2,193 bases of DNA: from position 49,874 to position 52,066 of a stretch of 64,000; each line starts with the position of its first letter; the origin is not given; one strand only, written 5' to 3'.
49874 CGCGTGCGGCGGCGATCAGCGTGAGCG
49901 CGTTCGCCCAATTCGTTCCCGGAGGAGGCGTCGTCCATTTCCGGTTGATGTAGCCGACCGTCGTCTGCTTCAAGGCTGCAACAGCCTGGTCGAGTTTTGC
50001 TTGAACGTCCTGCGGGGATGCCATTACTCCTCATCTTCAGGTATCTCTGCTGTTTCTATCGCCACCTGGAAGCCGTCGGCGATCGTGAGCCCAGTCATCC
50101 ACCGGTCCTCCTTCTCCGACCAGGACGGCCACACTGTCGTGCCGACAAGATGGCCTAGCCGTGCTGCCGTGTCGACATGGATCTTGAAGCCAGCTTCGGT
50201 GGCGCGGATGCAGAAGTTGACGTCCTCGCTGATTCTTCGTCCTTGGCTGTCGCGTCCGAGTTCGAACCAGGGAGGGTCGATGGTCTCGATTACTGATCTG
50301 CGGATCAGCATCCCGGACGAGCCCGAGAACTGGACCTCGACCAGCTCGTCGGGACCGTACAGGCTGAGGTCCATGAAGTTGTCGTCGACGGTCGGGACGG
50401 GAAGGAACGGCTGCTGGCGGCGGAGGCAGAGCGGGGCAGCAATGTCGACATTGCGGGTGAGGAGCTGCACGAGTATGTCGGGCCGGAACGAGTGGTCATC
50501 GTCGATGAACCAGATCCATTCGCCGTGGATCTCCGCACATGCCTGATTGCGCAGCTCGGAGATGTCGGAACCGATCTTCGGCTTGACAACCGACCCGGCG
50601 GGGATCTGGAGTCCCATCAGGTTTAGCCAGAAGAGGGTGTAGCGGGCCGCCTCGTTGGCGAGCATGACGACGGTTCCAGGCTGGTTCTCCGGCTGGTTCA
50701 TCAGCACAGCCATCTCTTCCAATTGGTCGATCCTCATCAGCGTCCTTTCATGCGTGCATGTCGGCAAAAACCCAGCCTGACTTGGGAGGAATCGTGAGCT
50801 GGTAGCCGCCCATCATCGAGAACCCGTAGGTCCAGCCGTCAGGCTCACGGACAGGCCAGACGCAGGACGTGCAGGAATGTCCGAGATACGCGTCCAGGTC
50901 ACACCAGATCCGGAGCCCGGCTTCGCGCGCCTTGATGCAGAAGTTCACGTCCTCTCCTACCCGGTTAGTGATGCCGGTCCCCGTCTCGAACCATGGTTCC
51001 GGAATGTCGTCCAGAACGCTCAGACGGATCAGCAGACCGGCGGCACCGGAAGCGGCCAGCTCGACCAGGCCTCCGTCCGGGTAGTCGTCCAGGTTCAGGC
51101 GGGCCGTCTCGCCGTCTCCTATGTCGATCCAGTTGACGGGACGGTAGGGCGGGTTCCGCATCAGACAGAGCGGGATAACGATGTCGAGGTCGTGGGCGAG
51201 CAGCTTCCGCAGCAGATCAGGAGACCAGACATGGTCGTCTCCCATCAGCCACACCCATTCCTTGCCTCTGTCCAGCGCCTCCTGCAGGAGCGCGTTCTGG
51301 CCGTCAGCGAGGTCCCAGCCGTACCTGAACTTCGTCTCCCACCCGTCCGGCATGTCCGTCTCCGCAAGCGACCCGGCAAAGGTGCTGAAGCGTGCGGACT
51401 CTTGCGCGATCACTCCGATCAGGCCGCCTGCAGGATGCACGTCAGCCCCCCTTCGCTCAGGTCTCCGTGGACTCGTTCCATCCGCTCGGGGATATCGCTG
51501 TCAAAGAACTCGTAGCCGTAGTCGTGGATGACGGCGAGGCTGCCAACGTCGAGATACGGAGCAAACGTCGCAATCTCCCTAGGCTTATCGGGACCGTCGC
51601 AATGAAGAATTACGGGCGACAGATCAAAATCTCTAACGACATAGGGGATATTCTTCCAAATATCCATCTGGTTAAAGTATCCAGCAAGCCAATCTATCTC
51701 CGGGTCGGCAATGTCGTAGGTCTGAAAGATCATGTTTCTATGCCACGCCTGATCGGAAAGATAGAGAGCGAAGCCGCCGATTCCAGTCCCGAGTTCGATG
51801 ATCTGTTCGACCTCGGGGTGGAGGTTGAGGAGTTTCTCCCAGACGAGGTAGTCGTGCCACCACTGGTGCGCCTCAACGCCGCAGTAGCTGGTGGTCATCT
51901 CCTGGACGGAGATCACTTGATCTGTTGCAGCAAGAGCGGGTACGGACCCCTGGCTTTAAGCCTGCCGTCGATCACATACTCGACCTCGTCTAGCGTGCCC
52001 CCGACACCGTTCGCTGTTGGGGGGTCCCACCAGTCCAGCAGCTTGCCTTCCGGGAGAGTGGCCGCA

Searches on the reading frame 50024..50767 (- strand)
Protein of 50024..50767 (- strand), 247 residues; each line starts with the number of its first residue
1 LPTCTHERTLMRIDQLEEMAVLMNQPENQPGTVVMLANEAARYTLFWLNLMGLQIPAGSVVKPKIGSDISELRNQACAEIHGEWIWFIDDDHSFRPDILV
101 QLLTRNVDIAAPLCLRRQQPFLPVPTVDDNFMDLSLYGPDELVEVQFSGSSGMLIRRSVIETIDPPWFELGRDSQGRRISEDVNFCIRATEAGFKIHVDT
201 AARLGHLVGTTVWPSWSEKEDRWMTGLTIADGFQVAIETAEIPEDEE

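Call 6: search_protein_families(library=pfam, max_evalue=0.1, proteins=[window:50024-50767:-])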
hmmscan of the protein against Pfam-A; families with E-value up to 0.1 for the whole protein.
window:50024-50767:- (247 aa): 3 families
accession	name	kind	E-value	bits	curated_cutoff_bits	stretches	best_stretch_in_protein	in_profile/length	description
PF13641.12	Glyco_tranf_2_3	-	8e-08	33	27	1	26-225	27-229/230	Glycosyltransferase like family 2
PF13632.12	Glyco_trans_2_3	-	8.5e-06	26.2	27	1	84-227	1-143/198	Glycosyl transferase family group 2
PF00535.33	Glycos_transf_2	-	2.7e-05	24.6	23.3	1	69-162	66-166/168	Glycosyl transferase family 2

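Call 7: search_protein_families(library=phrogs, max_evalue=0.01, proteins=[window:50024-50767:-])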
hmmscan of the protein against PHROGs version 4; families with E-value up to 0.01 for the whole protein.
window:50024-50767:- (247 aa): 3 families
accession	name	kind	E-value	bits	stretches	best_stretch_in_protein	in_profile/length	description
phrog_1574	-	unknown function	4.5e-12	47.2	1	83-207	85-229/240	-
phrog_9549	-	moron, auxiliary metabolic gene and host takeover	0.00099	20.1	1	68-122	69-125/221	glycosyltransferase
phrog_14775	-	moron, auxiliary metabolic gene and host takeover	0.0031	18.2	1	69-105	50-86/203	glycosyltransferase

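Call 42: search_dna_similar(query=window:50024-50767:-, collection=phages, mode=protein, max_rows=25, max_evalue=0.001)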
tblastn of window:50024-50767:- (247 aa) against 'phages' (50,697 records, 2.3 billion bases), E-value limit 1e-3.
Records with a match: 20; places in all: 20; records where one place covers at least 80% of the query: 1.
Best place of each record, by identity: <60% 20.
By first word of the organism name: Synechococcus 7; Cyanophage 5; Caudoviricetes 3; Bacteriophage 2; uncultured 2; Microcystis 1.
By host as written in the record: - 7; Parasynechococcus marenigrum WH 8102 3; Synechococcus sp. CC9605 2; Synechococcus sp. WH 7803 2; Synechococcus sp. WH8017 2; Microcystis elabens 1; Synechococcus sp. WH7803 1; Synechococcus sp. WH8102 1; and 1 more.
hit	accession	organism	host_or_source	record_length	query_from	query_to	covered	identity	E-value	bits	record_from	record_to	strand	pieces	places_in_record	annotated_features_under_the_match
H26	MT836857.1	Bacteriophage sp.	human fecal samples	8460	9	223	87%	30.2%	9e-8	58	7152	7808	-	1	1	record has no annotation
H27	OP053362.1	Cyanophage S-TIM54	Parasynechococcus marenigrum WH 8102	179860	61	206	59%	28.9%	2e-6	54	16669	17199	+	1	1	hypothetical protein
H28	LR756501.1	uncultured phage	metagenomic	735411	56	206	61%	27.4%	2e-7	57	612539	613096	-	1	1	record has no annotation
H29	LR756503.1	uncultured phage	metagenomic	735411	56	206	61%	27.4%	2e-7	57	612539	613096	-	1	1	record has no annotation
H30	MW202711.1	Caudoviricetes sp.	Manatee Spring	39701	52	199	60%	27.6%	8e-5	49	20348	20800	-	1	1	putative glycosyltransferase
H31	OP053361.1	Cyanophage S-TIM61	Synechococcus sp. CC9605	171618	83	206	50%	31.4%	7e-6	52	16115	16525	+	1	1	hypothetical protein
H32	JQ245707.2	Cyanophage S-TIM5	Parasynechococcus marenigrum WH 8102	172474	83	206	50%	31.4%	7e-6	52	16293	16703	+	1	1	hypothetical protein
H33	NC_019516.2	Cyanophage S-TIM5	Parasynechococcus marenigrum WH 8102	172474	83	206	50%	31.4%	7e-6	52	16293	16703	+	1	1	hypothetical protein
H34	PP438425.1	Microcystis phage Mel-JY34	Microcystis elabens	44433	65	199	55%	28.7%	1e-4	49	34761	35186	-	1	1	hypothetical protein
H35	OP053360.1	Cyanophage S-TIM66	Synechococcus sp. CC9605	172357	83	206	50%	30.1%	5e-5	50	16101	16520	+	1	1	hypothetical protein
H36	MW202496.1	Caudoviricetes sp.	Manatee Spring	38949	75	199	51%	28.7%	6e-6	53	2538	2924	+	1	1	putative glycosyltransferase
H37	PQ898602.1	Synechococcus phage S-SCSM2R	Synechococcus sp. WH7803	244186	87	206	49%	28.5%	1e-4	49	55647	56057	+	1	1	glycosyltransferase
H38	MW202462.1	Caudoviricetes sp.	Manatee Spring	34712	85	199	47%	27.9%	4e-4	47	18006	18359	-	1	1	none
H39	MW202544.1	Bacteriophage sp.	Manatee Spring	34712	85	199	47%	27.9%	4e-4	47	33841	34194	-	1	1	synthase catalytic subunit A2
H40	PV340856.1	Synechococcus phage Sf-FS3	Synechococcus sp. WH8102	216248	145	206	25%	39.1%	3e-4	47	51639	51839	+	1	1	glycosyltransferase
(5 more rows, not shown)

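Call 60: search_solved_structures(query=window:50024-50767:-, max_evalue=10)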
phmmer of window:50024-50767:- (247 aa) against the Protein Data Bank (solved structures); distinct sequences matched with E-value up to 10: 0.

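Call 61: search_protein_families(library=ncbifam, max_evalue=0.1, proteins=[window:50024-50767:-])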
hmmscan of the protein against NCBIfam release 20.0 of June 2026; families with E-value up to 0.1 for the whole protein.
window:50024-50767:- (247 aa): 6 families
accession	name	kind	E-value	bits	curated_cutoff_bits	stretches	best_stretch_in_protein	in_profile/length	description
TIGR01556.1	rhamnosyltran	subfamily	0.00014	21.1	200.55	1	106-212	104-206/281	rhamnosyltransferase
NF038299.1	EPS_HpsN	equivalog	0.00037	19.6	425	0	154-208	171-222/317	hormogonium polysaccharide biosynthesis glycosyltransferase HpsN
TIGR03965.1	mycofact_glyco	equivalog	0.0011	17.9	280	1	72-214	145-288/467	mycofactocin biosynthesis glycosyltransferase MftF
NF038302.1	EPS_HpsE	equivalog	0.012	14.6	300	0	73-97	78-102/307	hormogonium polysaccharide biosynthesis glycosyltransferase HpsE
TIGR04017.1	WcaA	equivalog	0.022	14.4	495.75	1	53-106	57-110/279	colanic acid biosynthesis glycosyltransferase WcaA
NF007453.0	PRK10018.1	equivalog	0.03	14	382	1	59-107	64-112/280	colanic acid biosynthesis glycosyltransferase WcaA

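Call 66: find_related_loci(query=A4, collection=viral_contigs, flank=10000)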
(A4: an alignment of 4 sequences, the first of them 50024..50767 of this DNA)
Query A4 (247 aa) in viral_contigs; peptide patterns used: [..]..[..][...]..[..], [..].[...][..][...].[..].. (x = any residue, [..] = any of these).
394 stretches matched a pattern; 271 encode a relative of the query (tblastn E <= 1e-3); the best 80 are kept; 79 distinct loci.
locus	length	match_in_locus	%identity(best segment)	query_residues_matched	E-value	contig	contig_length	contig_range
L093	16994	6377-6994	52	28-238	2e-72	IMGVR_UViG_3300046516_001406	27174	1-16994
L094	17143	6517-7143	44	31-237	1e-46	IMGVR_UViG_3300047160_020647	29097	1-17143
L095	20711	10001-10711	38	4-237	1e-44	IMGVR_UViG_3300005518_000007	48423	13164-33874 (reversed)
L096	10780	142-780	37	31-237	3e-39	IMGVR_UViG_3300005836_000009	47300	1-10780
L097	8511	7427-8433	38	22-230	6e-39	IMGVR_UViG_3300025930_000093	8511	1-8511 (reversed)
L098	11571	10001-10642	34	30-237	3e-35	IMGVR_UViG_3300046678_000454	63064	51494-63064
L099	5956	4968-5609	36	11-214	1e-34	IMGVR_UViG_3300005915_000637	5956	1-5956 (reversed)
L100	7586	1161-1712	37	25-207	2e-34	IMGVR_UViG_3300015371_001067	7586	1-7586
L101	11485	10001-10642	35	21-229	9e-32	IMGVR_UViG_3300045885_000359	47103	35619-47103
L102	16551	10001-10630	33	21-215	2e-31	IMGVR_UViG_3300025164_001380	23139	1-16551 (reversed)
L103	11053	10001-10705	29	15-237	1e-30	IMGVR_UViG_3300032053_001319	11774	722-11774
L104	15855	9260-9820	34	31-215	5e-30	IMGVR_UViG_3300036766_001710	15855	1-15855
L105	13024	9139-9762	36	24-226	6e-30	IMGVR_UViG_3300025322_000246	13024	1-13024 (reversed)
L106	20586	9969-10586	40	33-237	6e-42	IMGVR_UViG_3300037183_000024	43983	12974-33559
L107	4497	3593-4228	35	25-235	6e-30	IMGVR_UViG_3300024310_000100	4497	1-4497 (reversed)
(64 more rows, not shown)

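Call 117: get_annotated_region(hit=H33, flank=5000)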
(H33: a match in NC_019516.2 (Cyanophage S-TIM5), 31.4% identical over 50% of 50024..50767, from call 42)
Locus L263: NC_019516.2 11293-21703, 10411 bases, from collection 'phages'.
description: Cyanophage S-TIM5, complete genome.
organism: Cyanophage S-TIM5 (NCBI taxid 1137745)
taxonomy: Viruses; Duplodnaviria; Heunggongvirae; Uroviricota; Caudoviricetes; Aurunvirus; Aurunvirus STIM5
host: Parasynechococcus marenigrum WH 8102; source: surface waters from the Gulf of Aqaba, Red Sea; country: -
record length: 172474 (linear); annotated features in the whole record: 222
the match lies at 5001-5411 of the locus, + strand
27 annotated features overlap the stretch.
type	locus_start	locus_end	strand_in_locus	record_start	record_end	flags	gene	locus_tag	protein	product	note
CDS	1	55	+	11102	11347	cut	-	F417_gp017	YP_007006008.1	hypothetical protein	-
CDS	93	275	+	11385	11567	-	-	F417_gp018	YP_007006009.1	hypothetical protein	-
CDS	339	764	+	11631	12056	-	-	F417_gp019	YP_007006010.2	hypothetical protein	-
CDS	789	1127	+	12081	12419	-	-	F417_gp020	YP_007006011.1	hypothetical protein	-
CDS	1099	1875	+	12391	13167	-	-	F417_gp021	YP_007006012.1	hypothetical protein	-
CDS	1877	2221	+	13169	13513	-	-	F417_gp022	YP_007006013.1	S-adenosylmethionine decarboxylase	Bacterial-like gene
CDS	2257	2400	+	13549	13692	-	-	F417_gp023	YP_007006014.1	hypothetical protein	-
CDS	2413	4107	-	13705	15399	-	-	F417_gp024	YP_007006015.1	structural protein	Virion structural protein and packaging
tRNA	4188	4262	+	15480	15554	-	-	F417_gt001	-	tRNA-Pro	-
CDS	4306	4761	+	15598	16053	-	-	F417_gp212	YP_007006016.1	hypothetical protein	-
CDS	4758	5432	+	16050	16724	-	-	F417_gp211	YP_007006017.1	hypothetical protein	Bacterial-like gene; GT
CDS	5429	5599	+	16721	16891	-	-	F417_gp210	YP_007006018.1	hypothetical protein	-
CDS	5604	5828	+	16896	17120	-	-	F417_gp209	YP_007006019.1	hypothetical protein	-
tRNA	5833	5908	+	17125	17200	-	-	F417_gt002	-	tRNA-Arg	-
CDS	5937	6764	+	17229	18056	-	-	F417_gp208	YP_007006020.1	hypothetical protein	-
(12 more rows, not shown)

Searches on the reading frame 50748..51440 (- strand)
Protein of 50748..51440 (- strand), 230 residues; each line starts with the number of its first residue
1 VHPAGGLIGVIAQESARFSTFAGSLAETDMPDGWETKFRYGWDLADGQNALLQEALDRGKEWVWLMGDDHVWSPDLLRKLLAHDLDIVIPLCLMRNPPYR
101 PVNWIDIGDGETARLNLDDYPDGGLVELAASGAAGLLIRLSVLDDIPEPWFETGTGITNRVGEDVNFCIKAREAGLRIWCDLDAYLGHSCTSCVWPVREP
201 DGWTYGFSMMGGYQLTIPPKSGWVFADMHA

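Call 6: search_protein_families(library=pfam, max_evalue=0.1, proteins=[window:50748-51440:-])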
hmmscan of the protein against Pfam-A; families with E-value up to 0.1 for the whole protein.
window:50748-51440:- (230 aa): 4 families
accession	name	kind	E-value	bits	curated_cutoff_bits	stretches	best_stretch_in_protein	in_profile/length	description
PF03452.20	Anp1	-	0.00015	21.7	28.8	1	44-104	121-189/263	Anp1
PF13641.12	Glyco_tranf_2_3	-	0.0015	19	27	1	60-183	87-206/230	Glycosyltransferase like family 2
PF13632.12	Glyco_trans_2_3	-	0.0099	16.1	27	1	62-178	1-113/198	Glycosyl transferase family group 2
PF00535.33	Glycos_transf_2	-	0.011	16.1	23.3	1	42-83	64-102/168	Glycosyl transferase family 2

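Call 7: search_protein_families(library=phrogs, max_evalue=0.01, proteins=[window:50748-51440:-])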
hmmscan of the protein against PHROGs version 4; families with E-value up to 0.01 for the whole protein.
window:50748-51440:- (230 aa): 1 family
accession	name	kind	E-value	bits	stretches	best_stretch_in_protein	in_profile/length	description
phrog_1574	-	unknown function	1.1e-06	29.6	1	135-192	167-232/240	-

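Call 61: search_protein_families(library=ncbifam, max_evalue=0.1, proteins=[window:50748-51440:-])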
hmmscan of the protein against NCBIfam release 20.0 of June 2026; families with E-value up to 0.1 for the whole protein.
window:50748-51440:- (230 aa): 1 family
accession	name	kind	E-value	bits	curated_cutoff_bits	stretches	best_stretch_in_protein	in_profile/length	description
NF038299.1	EPS_HpsN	equivalog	0.052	12.5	425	1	160-188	192-220/317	hormogonium polysaccharide biosynthesis glycosyltransferase HpsN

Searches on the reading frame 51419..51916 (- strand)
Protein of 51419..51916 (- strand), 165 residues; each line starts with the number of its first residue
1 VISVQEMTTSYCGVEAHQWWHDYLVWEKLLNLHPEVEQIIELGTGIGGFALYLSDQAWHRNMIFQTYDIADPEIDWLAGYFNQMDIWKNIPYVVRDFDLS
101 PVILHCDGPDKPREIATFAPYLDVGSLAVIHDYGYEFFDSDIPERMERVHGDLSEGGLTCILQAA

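Call 6: search_protein_families(library=pfam, max_evalue=0.1, proteins=[window:51419-51916:-])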
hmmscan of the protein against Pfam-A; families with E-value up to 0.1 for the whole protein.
window:51419-51916:- (165 aa): 2 families
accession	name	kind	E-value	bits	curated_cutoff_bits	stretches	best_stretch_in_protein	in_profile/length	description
PF13489.12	Methyltransf_23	-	0.0043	17.2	27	1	29-88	16-77/164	Methyltransferase domain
PF04989.18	RMNT_CmcI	-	0.081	13.1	23.2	0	8-55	6-52/206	Rhamnosyl O-methyltransferase/CmcI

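Call 7: search_protein_families(library=phrogs, max_evalue=0.01, proteins=[window:51419-51916:-])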
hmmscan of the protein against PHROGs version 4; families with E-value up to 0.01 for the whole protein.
window:51419-51916:- (165 aa): 0 families

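Call 48: search_solved_structures(query=window:51419-51916:-, max_evalue=10, show_alignments=2)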
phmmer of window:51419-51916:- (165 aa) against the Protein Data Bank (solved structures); distinct sequences matched with E-value up to 10: 1.
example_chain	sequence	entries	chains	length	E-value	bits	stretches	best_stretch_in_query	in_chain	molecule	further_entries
3ege_A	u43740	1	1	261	0.015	18.3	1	29-85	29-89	Putative methyltransferase from antibiotic biosynthesis pathway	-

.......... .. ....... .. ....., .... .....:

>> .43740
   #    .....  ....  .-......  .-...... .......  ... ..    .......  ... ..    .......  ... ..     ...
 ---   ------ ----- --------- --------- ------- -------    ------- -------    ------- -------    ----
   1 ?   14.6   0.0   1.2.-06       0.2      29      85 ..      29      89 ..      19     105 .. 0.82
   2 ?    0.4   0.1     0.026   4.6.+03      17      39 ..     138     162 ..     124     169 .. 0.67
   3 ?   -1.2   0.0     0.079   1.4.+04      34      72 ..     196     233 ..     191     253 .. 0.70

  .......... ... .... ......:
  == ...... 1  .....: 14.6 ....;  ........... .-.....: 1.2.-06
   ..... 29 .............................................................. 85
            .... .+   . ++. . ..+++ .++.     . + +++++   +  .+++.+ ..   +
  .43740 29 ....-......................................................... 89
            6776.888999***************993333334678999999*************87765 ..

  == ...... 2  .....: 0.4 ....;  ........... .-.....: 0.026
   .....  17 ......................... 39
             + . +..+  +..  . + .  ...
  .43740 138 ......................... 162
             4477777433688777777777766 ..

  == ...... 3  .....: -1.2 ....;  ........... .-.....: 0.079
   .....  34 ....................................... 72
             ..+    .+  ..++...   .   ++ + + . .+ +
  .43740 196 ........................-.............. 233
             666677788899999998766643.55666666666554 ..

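Call 61: search_protein_families(library=ncbifam, max_evalue=0.1, proteins=[window:51419-51916:-])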
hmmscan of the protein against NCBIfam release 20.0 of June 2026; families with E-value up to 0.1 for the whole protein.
window:51419-51916:- (165 aa): 1 family
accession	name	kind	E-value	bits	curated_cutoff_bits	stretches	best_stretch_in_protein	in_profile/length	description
NF045824.1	RhmsylMtase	equivalog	0.043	13.2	400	1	8-64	34-89/226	rhamnosyl O-methyltransferase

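Call 62: find_homologous_proteins(query=window:51419-51916:-, max_evalue=0.001)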
Query window:51419-51916:- (165 aa): 5 proteins with E <= 0.001 among 14 candidates.
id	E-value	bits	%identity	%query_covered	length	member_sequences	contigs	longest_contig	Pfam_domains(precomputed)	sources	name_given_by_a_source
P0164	3.9e-112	390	100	100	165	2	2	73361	-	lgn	-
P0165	6.7e-55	204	60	98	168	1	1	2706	-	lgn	-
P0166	3.0e-38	149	47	97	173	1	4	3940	-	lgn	-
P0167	5.8e-29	119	42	96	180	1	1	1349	-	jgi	jgi:cephalosporin hydroxylase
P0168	4.5e-27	113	43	88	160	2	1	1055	-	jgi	jgi:hypothetical protein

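Call 64: search_solved_structures(query=A3, max_evalue=10, show_alignments=2)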
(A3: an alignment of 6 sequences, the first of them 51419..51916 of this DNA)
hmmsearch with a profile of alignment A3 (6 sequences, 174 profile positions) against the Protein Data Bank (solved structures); distinct sequences matched with E-value up to 10: 1.
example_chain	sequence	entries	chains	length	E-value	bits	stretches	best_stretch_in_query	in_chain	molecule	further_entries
3eld_A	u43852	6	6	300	1.6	11.6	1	48-117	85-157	Methyltransferase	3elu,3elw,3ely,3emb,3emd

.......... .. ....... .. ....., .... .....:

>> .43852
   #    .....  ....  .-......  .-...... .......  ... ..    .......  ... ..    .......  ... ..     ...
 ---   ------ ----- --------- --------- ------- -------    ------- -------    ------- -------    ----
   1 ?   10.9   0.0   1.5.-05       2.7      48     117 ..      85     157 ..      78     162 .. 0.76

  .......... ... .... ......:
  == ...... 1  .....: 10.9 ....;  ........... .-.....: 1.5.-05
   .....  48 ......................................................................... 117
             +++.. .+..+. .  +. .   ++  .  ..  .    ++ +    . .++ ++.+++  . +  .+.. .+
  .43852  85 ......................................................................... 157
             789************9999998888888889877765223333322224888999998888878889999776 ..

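Call 89: search_protein_families(library=phrogs, max_evalue=1, proteins=[window:51419-51916:-])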
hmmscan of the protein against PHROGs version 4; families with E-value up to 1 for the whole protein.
window:51419-51916:- (165 aa): 1 family
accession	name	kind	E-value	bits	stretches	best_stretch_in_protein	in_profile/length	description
phrog_32650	-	unknown function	0.58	10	1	49-101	145-198/478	-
